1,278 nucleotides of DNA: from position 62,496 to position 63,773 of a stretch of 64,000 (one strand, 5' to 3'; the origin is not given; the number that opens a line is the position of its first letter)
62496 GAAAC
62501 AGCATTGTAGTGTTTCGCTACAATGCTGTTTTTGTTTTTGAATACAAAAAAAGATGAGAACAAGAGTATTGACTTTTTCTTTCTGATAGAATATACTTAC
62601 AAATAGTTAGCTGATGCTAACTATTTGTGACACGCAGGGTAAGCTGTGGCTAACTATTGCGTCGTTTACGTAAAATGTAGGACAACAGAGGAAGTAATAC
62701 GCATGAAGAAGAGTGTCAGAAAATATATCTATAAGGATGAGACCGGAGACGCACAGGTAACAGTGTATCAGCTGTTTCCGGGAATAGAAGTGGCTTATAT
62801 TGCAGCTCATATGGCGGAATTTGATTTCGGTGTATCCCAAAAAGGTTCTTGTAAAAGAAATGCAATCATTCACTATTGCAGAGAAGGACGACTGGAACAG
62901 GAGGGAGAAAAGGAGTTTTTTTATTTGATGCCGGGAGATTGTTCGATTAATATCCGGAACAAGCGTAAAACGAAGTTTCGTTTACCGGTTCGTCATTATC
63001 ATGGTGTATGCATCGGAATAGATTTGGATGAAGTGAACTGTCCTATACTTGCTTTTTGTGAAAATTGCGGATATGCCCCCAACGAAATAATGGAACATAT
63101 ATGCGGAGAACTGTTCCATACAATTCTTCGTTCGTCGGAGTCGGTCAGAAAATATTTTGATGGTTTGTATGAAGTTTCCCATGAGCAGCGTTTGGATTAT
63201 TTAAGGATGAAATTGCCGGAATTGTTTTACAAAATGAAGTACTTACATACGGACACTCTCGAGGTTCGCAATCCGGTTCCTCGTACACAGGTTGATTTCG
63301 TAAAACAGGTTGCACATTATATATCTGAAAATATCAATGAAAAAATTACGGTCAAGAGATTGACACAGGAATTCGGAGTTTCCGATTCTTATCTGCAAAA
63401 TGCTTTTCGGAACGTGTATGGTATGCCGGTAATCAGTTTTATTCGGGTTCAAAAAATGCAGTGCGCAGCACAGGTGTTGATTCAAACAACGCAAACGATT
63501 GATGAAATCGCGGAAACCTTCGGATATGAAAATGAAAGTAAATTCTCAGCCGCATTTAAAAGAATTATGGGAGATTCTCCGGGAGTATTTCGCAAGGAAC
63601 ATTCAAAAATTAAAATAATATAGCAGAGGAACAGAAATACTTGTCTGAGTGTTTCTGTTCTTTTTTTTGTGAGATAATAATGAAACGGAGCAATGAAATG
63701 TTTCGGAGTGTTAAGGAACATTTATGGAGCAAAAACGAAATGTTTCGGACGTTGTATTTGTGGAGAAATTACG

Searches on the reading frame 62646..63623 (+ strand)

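Call 60: search_protein_families(library=pfam, proteins=[window:62646-63623:+], max_evalue=0.00001)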
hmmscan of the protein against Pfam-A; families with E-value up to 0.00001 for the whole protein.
window:62646-63623:+ (325 aa): 2 families
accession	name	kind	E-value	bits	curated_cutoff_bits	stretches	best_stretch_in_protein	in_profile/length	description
PF12833.13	HTH_18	-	1.3e-20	73.9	33.6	1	239-317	1-79/80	Helix-turn-helix domain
PF00165.29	HTH_AraC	-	1.2e-12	48.1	26.6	0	279-315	2-40/42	Bacterial regulatory helix-turn-helix proteins, AraC family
